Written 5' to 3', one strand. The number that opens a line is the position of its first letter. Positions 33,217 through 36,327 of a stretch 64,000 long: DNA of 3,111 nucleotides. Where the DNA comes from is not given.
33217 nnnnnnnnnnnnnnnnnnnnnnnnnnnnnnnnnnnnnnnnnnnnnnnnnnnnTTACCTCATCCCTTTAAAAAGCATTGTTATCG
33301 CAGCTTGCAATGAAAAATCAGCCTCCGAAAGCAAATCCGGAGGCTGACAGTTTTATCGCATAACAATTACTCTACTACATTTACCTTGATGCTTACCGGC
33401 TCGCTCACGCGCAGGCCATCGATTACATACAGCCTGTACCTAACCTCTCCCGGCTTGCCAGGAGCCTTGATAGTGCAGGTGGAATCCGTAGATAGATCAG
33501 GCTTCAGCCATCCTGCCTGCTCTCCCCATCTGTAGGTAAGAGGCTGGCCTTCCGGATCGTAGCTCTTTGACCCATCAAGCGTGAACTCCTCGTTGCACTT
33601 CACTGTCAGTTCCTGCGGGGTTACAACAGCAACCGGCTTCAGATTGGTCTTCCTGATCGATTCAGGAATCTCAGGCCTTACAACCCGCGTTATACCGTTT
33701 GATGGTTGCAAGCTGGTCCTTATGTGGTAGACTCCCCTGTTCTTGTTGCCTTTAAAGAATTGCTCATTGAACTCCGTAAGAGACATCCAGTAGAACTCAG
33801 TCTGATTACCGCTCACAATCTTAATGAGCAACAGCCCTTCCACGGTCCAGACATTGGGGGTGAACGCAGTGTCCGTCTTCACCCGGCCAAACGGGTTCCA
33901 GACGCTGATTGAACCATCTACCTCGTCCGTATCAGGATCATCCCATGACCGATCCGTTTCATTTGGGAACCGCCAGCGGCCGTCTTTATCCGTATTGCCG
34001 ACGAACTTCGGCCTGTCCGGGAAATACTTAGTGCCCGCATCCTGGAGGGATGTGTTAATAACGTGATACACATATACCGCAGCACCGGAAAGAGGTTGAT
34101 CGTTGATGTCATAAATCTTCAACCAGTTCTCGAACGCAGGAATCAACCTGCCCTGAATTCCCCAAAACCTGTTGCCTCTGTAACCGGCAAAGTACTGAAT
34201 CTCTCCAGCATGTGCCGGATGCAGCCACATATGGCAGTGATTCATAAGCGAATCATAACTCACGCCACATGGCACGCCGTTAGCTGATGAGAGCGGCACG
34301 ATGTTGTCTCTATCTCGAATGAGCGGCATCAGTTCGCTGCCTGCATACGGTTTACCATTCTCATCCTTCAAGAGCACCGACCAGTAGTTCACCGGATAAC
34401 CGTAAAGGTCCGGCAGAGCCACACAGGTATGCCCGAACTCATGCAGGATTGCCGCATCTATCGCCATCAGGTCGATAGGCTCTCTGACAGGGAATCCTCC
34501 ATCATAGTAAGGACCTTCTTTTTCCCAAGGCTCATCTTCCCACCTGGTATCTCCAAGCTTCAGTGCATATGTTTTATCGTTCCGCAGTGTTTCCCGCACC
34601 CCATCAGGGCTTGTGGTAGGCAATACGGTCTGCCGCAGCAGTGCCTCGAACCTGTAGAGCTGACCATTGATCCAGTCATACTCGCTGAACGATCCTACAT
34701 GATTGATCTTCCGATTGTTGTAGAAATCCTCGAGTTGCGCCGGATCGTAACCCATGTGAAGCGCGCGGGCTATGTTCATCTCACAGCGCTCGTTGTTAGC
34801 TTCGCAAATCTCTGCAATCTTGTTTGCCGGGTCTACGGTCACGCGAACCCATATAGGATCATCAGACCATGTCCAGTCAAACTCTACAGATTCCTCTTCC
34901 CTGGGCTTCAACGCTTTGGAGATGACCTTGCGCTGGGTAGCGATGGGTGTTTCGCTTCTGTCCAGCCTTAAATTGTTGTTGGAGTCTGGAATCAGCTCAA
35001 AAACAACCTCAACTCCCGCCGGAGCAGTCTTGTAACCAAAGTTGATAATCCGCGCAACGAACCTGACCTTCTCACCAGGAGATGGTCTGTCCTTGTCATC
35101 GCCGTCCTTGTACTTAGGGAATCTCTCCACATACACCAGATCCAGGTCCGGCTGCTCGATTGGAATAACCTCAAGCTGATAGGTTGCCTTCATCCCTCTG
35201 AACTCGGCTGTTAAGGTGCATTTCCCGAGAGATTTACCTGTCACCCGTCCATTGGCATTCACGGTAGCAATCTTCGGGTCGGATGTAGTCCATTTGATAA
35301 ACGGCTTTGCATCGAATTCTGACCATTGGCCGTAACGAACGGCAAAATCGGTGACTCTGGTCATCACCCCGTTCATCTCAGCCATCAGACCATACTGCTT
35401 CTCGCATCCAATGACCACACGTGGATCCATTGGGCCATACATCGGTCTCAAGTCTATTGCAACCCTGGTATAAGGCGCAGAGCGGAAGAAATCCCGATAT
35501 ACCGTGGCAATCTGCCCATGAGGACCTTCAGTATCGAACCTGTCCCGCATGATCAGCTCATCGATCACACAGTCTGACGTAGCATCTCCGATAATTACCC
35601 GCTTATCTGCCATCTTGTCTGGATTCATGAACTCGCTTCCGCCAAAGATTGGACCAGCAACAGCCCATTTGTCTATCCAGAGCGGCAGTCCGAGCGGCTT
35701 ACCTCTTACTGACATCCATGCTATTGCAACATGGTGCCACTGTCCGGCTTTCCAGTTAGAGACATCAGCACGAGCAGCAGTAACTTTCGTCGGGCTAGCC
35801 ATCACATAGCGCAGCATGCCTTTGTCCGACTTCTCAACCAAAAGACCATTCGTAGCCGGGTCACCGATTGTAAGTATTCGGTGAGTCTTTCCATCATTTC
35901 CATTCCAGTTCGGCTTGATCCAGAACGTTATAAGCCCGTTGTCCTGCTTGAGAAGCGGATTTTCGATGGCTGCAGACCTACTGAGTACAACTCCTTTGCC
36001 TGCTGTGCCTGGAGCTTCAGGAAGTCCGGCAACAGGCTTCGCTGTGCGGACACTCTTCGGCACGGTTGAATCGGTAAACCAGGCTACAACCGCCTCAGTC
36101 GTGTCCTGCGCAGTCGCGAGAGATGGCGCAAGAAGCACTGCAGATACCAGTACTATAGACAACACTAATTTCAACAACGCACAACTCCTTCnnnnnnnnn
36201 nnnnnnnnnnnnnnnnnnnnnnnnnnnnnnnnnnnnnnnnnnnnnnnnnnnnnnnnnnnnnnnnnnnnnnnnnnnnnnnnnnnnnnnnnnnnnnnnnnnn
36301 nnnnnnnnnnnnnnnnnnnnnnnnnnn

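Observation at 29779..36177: Tandem paralogous ~937-aa secreted proteins with an M6/InhA-like '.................' zincin core, a LamG lectin-like N-domain and Ig-like modules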

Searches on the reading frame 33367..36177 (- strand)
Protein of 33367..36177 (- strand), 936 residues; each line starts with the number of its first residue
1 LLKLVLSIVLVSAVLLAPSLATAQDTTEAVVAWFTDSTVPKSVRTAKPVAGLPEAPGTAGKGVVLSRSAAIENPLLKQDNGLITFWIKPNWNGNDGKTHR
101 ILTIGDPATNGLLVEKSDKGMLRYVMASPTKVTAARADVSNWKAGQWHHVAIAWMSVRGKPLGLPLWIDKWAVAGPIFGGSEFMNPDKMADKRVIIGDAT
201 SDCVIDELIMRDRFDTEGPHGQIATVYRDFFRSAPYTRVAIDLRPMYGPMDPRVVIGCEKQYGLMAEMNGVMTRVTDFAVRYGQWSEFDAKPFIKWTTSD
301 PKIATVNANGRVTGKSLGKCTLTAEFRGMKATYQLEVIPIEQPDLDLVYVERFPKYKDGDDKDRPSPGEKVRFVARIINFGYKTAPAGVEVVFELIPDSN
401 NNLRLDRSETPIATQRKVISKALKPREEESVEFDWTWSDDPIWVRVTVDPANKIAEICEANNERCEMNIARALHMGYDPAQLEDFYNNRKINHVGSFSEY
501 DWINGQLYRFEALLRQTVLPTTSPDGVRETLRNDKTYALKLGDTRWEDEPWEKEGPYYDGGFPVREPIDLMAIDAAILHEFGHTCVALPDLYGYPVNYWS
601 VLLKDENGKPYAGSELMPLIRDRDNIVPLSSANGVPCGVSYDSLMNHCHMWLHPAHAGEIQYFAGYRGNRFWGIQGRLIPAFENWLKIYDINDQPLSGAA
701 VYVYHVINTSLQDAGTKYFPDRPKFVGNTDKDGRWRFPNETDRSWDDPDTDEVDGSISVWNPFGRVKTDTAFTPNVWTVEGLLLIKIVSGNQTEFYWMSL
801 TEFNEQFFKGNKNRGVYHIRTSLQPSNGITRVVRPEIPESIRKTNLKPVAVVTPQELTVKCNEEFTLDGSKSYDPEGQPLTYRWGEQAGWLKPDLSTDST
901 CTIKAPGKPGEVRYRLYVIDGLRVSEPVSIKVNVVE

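Call 4: search_protein_families(library=pfam, proteins=[window:33367-36177:-], max_evalue=1)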
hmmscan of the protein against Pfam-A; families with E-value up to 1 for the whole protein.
window:33367-36177:- (936 aa): 7 families
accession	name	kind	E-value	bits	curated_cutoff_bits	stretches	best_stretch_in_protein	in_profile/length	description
PF07705.17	CARDB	-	5.2e-08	33.5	22.7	1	362-464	12-99/101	CARDB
PF02368.24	Big_2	-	1.3e-06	28.7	22.8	1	294-324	36-66/79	Bacterial Ig-like domain (group 2)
PF22352.2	K319L-like_PKD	-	0.00013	22.3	27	1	856-933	4-83/84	K319L-like, PKD domain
PF13385.13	Laminin_G_3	-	0.0007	20.2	27.6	1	71-155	9-89/151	Concanavalin A-like lectin/glucanases superfamily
PF02010.21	REJ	-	0.0015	17.6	25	1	856-884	93-126/452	REJ domain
PF18911.6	PKD_4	-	0.0028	18.1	27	1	846-884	2-39/85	PKD domain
PF21027.3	Sde0182_C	-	0.0088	17.1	27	1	865-884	2-21/83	Cellulose-binding protein Sde0182, C-terminal domain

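Call 5: search_protein_families(library=ncbifam, proteins=[window:33367-36177:-], max_evalue=1)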
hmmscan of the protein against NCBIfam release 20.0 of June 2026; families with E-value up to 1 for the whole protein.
window:33367-36177:- (936 aa): 1 family
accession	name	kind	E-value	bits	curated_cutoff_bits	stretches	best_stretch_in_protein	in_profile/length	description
NF038112.1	myxo_dep_M36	subfamily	9e-06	23.1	1500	1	843-934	1185-1282/1604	myxosortase-dependent M36 family metallopeptidase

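Call 55: find_encoding_contigs(protein=window:33367-36177:-, flank=2000, max_places=3)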
Protein window:33367-36177:- (936 aa): no gene with exactly this product is on record in the collection.
